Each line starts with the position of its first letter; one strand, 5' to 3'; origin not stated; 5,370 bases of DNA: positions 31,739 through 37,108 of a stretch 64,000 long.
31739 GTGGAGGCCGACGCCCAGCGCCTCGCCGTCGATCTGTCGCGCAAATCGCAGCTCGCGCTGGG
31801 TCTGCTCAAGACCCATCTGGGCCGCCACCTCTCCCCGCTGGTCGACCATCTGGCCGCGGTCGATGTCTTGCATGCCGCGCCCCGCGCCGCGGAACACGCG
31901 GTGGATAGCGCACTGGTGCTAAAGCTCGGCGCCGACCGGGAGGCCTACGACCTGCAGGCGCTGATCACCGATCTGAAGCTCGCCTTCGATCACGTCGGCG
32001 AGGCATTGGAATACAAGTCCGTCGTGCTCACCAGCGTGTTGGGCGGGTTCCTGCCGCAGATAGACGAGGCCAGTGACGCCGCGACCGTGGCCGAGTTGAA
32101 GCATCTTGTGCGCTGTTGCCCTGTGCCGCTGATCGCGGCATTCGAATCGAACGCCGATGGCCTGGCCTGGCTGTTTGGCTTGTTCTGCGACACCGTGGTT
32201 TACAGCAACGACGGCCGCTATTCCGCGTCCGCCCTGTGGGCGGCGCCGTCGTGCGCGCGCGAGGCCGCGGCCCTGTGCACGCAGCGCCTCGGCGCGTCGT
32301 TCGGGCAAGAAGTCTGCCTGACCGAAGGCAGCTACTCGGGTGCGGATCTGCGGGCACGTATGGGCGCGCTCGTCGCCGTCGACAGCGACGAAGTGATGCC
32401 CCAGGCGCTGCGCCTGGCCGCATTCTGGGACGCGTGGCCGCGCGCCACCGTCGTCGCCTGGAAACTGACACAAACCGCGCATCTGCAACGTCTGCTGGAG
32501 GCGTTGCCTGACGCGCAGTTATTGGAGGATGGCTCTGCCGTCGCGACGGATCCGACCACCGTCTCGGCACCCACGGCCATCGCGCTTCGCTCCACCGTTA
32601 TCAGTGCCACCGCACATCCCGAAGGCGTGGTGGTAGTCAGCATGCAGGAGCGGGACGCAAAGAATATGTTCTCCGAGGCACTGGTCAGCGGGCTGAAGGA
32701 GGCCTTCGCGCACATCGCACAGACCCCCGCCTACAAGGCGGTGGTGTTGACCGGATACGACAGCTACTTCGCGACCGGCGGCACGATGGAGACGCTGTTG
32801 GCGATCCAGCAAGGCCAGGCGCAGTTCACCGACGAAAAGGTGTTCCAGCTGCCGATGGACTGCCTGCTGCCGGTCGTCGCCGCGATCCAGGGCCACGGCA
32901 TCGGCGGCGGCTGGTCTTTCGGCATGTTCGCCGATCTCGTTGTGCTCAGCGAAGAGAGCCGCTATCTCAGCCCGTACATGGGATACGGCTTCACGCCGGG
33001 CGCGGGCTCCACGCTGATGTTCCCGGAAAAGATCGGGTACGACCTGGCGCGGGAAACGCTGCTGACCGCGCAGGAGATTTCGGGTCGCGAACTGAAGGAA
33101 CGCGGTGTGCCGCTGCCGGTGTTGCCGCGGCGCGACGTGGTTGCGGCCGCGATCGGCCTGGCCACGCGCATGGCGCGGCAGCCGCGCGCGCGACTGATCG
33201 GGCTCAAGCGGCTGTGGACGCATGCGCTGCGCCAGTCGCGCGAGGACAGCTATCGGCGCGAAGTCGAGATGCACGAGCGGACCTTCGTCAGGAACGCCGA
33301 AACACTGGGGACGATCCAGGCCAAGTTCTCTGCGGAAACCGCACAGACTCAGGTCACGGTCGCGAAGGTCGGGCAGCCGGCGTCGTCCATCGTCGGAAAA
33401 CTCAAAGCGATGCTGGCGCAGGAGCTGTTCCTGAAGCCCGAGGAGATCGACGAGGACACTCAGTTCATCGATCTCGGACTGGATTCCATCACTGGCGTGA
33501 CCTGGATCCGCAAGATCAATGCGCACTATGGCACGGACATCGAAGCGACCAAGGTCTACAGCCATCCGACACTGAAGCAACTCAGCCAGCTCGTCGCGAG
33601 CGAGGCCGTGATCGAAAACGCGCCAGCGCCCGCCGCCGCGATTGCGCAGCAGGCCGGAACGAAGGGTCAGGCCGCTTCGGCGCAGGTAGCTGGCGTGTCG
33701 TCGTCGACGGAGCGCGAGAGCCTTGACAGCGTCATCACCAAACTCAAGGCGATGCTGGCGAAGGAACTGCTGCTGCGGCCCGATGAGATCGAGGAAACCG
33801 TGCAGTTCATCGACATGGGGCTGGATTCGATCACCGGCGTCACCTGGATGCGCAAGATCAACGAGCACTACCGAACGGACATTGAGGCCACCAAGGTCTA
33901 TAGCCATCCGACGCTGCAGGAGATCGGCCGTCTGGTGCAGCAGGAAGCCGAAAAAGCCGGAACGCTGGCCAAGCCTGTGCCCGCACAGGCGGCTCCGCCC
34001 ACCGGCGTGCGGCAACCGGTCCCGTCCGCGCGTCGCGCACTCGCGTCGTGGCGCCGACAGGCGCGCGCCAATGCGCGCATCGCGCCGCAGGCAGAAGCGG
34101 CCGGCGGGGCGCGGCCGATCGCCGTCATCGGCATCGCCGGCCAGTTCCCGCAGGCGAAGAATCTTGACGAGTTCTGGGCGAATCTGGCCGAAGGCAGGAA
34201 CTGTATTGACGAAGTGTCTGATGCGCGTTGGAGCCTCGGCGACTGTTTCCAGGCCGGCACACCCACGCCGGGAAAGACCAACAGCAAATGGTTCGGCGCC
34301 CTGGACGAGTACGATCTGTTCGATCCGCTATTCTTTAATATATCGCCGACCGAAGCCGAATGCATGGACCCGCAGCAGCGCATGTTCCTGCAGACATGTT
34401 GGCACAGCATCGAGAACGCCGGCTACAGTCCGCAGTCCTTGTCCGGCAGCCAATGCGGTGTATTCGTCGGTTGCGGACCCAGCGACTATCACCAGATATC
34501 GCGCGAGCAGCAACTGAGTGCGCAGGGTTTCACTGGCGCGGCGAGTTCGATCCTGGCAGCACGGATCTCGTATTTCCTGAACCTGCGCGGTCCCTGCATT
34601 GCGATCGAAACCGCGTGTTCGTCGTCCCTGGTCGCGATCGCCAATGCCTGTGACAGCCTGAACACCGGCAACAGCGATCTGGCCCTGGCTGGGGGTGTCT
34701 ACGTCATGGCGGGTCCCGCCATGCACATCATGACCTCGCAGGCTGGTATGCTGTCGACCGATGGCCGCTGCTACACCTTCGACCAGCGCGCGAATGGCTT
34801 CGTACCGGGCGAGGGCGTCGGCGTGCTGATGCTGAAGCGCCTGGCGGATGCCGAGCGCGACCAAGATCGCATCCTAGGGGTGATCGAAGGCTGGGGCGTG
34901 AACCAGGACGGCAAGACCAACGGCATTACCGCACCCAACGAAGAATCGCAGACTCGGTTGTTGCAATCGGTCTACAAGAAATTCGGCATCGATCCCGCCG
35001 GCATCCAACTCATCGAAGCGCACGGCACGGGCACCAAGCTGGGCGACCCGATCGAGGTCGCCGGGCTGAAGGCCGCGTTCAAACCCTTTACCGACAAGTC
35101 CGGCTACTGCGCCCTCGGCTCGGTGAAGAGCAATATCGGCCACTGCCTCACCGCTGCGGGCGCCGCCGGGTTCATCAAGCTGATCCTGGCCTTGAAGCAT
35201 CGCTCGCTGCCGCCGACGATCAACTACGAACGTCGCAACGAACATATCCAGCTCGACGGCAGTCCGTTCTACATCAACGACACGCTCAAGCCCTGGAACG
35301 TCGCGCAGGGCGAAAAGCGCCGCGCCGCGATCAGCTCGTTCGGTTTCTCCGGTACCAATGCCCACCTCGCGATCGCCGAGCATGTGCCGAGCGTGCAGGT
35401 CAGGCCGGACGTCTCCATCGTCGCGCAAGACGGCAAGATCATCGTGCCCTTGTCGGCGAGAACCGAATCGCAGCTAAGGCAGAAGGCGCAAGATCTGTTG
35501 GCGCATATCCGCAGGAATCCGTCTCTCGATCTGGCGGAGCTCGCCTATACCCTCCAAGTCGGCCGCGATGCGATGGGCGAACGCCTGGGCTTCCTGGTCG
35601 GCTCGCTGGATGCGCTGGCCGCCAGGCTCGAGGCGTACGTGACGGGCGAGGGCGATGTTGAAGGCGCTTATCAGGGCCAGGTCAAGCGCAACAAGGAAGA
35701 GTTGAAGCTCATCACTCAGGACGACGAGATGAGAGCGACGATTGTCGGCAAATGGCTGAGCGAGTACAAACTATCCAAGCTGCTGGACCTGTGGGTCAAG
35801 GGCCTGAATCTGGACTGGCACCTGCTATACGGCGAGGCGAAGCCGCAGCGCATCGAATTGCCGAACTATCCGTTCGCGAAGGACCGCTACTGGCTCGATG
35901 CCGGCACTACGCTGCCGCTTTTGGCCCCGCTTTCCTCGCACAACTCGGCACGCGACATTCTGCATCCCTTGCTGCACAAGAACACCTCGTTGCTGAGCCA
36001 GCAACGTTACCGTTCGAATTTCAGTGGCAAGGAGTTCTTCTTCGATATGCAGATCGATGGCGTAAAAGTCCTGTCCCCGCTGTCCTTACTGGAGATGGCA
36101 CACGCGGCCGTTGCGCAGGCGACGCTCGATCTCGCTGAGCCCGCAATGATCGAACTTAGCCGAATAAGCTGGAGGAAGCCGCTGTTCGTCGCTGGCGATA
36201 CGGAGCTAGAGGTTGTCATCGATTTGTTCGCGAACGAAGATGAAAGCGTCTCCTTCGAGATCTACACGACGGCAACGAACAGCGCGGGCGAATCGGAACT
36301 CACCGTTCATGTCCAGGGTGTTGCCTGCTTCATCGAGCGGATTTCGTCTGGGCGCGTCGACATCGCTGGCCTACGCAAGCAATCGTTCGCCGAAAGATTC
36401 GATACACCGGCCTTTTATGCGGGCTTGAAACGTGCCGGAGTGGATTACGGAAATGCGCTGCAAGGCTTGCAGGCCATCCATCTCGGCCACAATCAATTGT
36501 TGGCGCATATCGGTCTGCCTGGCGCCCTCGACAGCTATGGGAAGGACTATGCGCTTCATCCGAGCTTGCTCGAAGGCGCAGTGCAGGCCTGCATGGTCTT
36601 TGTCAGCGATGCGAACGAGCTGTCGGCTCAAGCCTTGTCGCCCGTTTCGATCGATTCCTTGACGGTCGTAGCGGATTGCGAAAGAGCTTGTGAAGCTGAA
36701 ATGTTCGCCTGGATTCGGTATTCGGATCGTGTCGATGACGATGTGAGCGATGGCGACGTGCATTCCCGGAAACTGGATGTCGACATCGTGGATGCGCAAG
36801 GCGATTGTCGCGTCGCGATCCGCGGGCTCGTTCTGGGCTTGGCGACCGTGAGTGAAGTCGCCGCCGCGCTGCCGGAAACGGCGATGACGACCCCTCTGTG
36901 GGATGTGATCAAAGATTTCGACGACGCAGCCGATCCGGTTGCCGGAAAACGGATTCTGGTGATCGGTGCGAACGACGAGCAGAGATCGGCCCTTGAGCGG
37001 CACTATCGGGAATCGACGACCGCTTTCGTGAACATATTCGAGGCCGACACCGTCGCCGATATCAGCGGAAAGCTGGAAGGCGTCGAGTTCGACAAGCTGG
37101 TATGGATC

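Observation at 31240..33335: Second copy of the triple-crotonase array, followed by an ACP doublet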

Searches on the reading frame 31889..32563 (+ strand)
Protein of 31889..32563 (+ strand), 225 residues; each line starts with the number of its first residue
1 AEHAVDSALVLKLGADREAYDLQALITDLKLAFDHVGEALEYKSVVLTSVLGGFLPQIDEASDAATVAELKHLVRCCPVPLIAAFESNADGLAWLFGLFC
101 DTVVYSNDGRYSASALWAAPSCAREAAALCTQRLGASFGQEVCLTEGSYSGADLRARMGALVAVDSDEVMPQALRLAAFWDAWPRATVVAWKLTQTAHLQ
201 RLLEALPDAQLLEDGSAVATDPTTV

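Call 8: search_protein_families(library=pfam, proteins=[window:31889-32563:+], max_evalue=1)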
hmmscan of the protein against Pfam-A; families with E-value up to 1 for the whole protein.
window:31889-32563:+ (225 aa): 1 family
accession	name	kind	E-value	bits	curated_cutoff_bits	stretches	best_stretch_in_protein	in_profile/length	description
PF00378.25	ECH_1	-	2.6e-09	37.2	27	1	25-200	24-210/251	Enoyl-CoA hydratase/isomerase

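Call 39: search_solved_structures(query=window:31889-32563:+, max_evalue=1, show_alignments=3)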
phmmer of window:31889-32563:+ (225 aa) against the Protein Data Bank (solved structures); distinct sequences matched with E-value up to 1: 13.
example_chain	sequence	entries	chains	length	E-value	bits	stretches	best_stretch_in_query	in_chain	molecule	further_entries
4q1i_A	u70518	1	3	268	6.5e-17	65.2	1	18-204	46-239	Polyketide biosynthesis enoyl-CoA isomerase PksI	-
4q1k_A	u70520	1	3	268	2.6e-16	63.2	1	18-206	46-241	polyketide biosynthesis enoyl-CoA isomerase PksI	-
4q1g_A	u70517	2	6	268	2.8e-16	63.1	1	18-204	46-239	Polyketide biosynthesis enoyl-CoA isomerase PksI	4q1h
4q1j_A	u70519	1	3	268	2.9e-16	63.1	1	18-204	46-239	Polyketide biosynthesis enoyl-CoA isomerase PksI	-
2q2x_A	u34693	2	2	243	6.6e-12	48.8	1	24-200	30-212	CurF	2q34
2q35_A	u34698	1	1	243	6.9e-12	48.8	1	24-200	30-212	CurF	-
5ve2_A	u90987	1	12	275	0.035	17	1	51-177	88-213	Enoyl-CoA hydratase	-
3myb_A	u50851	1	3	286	0.059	16.3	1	73-192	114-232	Enoyl-CoA hydratase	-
3qk8_A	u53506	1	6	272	0.093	15.6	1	78-201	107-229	Enoyl-CoA hydratase EchA15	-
3qxz_A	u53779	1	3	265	0.19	14.6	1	79-177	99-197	enoyl-CoA hydratase/isomerase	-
4jjt_A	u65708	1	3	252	0.28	14.1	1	78-179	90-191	Enoyl-CoA hydratase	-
4fzw_A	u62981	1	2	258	0.43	13.5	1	73-178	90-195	2,3-dehydroadipyl-CoA hydratase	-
4jfc_A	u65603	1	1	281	0.45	13.4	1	73-181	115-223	Enoyl-CoA hydratase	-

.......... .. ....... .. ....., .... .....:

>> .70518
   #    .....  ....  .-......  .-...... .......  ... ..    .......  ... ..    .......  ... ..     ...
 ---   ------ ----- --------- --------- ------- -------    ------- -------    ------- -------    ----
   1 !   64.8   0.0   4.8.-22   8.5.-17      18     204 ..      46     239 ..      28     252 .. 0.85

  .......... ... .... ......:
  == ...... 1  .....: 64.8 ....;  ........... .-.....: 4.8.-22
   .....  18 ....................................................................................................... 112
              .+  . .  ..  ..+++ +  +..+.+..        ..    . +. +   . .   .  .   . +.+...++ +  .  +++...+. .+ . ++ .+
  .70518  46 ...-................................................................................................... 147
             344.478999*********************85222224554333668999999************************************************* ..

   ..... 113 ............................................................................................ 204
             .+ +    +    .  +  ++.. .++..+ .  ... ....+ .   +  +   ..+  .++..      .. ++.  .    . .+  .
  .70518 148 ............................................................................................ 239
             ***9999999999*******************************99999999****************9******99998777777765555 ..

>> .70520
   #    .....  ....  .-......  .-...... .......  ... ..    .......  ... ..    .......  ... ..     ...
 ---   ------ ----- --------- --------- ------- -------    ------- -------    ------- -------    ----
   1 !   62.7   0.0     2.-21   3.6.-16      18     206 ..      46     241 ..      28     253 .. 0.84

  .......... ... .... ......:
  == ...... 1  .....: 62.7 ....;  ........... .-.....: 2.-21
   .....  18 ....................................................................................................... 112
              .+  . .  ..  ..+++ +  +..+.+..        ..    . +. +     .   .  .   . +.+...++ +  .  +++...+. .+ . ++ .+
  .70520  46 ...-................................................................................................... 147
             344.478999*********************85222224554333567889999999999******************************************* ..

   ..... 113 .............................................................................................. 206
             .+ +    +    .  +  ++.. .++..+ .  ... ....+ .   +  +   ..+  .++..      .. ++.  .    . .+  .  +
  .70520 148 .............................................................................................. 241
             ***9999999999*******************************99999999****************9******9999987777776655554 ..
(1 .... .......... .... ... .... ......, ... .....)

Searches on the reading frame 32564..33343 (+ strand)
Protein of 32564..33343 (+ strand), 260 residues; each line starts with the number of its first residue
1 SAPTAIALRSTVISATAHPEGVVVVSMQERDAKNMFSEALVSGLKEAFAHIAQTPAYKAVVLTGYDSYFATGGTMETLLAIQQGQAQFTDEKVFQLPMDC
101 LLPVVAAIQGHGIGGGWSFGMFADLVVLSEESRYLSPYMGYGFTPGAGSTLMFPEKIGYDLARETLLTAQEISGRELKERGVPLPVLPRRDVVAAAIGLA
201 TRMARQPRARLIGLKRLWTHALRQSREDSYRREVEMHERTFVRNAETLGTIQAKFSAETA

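Call 8: search_protein_families(library=pfam, proteins=[window:32564-33343:+], max_evalue=1)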
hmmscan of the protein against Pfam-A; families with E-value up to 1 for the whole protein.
window:32564-33343:+ (260 aa): 3 families
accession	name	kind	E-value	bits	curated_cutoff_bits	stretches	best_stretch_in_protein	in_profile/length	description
PF00378.25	ECH_1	-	1.2e-50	172.6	27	1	19-243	3-230/251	Enoyl-CoA hydratase/isomerase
PF16113.10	ECH_2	-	4.8e-13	49.7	27.2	1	24-241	3-226/335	Enoyl-CoA hydratase/isomerase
PF08952.17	DUF1866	-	0.21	11.9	23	1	11-51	18-60/146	Domain of unknown function (DUF1866)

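Call 38: search_solved_structures(query=window:32564-33343:+, max_evalue=1e-10, show_alignments=3)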
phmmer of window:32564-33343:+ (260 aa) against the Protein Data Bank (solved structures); distinct sequences matched with E-value up to 1e-10: 71 (the best 60 are shown).
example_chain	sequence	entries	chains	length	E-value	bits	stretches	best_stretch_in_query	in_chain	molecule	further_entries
4q1g_A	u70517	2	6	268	5.3e-70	238.8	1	18-243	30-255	Polyketide biosynthesis enoyl-CoA isomerase PksI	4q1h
4q1i_A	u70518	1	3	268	1e-69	237.9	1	18-243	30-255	Polyketide biosynthesis enoyl-CoA isomerase PksI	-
4q1k_A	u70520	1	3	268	1.4e-69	237.4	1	18-243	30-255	polyketide biosynthesis enoyl-CoA isomerase PksI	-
4q1j_A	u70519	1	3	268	1.3e-68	234.2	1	18-243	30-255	Polyketide biosynthesis enoyl-CoA isomerase PksI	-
2q35_A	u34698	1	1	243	1.7e-54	188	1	12-253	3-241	CurF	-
2q2x_A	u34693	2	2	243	1.7e-54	188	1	12-253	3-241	CurF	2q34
8zru_A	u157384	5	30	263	1.4e-21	80.2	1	24-242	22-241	Enoyl-CoA hydratase, mitochondrial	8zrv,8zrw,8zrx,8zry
3qxz_A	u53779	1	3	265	1.7e-21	80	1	20-222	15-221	enoyl-CoA hydratase/isomerase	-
2hw5_A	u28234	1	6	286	2.4e-21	79.5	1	23-242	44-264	Enoyl-CoA hydratase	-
1ey3_A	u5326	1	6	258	4.7e-20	75.3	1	22-242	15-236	ENOYL-COA HYDRATASE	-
1mj3_A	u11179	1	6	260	4.7e-20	75.3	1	22-242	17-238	ENOYL-COA HYDRATASE, MITOCHONDRIAL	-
1dub_A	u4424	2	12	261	4.7e-20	75.3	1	22-242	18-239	2-ENOYL-COA HYDRATASE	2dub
9rgq_A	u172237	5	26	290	6.5e-20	74.8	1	22-242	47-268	Enoyl-CoA hydratase, mitochondrial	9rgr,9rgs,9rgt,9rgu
3moy_A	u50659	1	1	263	1.9e-19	73.3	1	12-222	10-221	Probable enoyl-CoA hydratase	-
4fzw_A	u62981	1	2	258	1.8e-18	70.1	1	18-241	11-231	2,3-dehydroadipyl-CoA hydratase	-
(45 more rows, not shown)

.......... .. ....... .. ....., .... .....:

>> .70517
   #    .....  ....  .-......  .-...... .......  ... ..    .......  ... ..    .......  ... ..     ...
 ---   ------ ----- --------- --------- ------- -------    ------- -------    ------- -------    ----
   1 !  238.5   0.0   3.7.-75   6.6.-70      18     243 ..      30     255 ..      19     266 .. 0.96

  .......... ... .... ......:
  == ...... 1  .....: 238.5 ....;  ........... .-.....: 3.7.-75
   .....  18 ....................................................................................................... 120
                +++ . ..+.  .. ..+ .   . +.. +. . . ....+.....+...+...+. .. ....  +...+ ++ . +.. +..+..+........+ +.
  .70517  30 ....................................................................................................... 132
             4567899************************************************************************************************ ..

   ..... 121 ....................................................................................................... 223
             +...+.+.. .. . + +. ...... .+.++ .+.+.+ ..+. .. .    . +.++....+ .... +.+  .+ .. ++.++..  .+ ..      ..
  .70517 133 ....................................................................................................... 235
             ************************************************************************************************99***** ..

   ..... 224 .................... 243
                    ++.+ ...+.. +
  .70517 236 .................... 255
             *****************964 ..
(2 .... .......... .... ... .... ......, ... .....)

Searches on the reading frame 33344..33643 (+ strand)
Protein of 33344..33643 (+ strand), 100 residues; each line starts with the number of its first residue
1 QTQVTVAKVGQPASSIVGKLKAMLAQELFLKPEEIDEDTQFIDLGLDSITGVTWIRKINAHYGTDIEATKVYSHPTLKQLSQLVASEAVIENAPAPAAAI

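Call 8: search_protein_families(library=pfam, proteins=[window:33344-33643:+], max_evalue=1)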
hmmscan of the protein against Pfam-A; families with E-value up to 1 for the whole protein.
window:33344-33643:+ (100 aa): 3 families
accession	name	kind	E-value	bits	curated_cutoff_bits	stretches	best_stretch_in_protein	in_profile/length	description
PF00550.31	PP-binding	-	1.4e-17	64.1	20.8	1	19-84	2-67/67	Phosphopantetheine attachment site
PF23297.2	ACP_SdgA_C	-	0.001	19.6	27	1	15-87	10-82/95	Highly reducing polyketide synthase sdgA, C-terminal ACP domain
PF23816.1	DUF7187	-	0.21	12.4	27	1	13-33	35-55/71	Family of unknown function (DUF7187)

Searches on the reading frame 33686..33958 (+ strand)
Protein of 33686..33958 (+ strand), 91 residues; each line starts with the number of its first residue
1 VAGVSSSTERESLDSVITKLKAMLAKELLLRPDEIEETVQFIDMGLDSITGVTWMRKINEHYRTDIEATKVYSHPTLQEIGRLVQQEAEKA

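Call 8: search_protein_families(library=pfam, proteins=[window:33686-33958:+], max_evalue=1)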
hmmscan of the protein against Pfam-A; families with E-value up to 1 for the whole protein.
window:33686-33958:+ (91 aa): 2 families
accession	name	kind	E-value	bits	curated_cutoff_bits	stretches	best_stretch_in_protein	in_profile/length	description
PF00550.31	PP-binding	-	1.7e-13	51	20.8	1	19-83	2-66/67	Phosphopantetheine attachment site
PF23297.2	ACP_SdgA_C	-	0.0015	19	27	1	9-90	4-85/95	Highly reducing polyketide synthase sdgA, C-terminal ACP domain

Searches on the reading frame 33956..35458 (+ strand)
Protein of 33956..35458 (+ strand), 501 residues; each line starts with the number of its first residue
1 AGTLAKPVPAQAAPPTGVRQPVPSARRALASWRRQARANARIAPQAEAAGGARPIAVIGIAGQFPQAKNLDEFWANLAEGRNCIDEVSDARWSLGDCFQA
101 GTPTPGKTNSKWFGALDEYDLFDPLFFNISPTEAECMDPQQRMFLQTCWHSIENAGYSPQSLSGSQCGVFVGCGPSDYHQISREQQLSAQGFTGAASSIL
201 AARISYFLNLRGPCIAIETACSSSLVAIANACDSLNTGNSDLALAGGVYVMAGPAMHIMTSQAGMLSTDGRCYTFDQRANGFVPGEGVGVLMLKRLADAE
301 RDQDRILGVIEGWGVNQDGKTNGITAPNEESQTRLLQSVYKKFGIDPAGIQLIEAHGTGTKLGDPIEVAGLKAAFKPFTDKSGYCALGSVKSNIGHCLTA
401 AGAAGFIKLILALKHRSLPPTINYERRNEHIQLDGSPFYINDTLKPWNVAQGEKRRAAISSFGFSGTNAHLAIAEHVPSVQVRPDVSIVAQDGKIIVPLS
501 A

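Call 51: search_protein_families(library=pfam, proteins=[window:33956-35458:+], max_evalue=0.001)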
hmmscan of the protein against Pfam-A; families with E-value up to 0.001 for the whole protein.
window:33956-35458:+ (501 aa): 4 families
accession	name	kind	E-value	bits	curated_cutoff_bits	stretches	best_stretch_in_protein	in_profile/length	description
PF00109.32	ketoacyl-synt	-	2.2e-88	296.6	20.8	1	53-299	2-252/252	Beta-ketoacyl synthase, N-terminal domain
PF02801.28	Ketoacyl-synt_C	-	4.1e-42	143.4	20.8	1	307-425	1-119/119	Beta-ketoacyl synthase, C-terminal domain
PF00108.29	Thiolase_N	-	3.8e-06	26.9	26.4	1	210-253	74-117/260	Thiolase, N-terminal domain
PF16197.11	KAsynt_C_assoc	-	2e-05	25.4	33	1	428-477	2-47/111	Ketoacyl-synthetase C-terminal extension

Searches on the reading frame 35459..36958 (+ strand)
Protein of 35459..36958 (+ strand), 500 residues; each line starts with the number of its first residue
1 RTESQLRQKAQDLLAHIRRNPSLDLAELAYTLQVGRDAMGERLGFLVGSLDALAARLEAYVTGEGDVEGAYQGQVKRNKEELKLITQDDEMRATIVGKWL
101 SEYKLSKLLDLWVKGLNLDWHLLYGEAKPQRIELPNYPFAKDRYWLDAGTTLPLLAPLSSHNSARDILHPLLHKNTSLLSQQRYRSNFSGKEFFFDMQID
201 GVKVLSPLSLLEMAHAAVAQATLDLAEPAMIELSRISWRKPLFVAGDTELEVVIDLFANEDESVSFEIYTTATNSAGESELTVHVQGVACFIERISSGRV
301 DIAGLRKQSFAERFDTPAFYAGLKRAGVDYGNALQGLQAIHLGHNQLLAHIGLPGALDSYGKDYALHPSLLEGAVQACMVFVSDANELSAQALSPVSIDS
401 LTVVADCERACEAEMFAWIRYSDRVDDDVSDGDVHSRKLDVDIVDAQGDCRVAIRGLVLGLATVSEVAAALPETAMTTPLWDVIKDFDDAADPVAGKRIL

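Call 51: search_protein_families(library=pfam, proteins=[window:35459-36958:+], max_evalue=0.001)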
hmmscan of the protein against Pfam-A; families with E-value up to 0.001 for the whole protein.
window:35459-36958:+ (500 aa): 4 families
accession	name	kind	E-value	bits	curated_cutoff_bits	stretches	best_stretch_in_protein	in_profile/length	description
PF14765.12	PS-DH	-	3.6e-19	69.3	23.7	1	308-459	11-156/166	Polyketide synthase dehydratase N-terminal domain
PF21089.3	PKS_DH_N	-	3.6e-18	65.8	27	1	169-270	1-102/103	Polyketide synthase dehydratase domain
PF22336.2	RhiE-like_linker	-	1.5e-16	60.6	27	1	1-63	5-66/67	RhiE-like, KS-MAT linker domain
PF22621.2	CurL-like_PKS_C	-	6e-12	45.8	27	1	1-57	8-64/64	CurL-like, PKS C-terminal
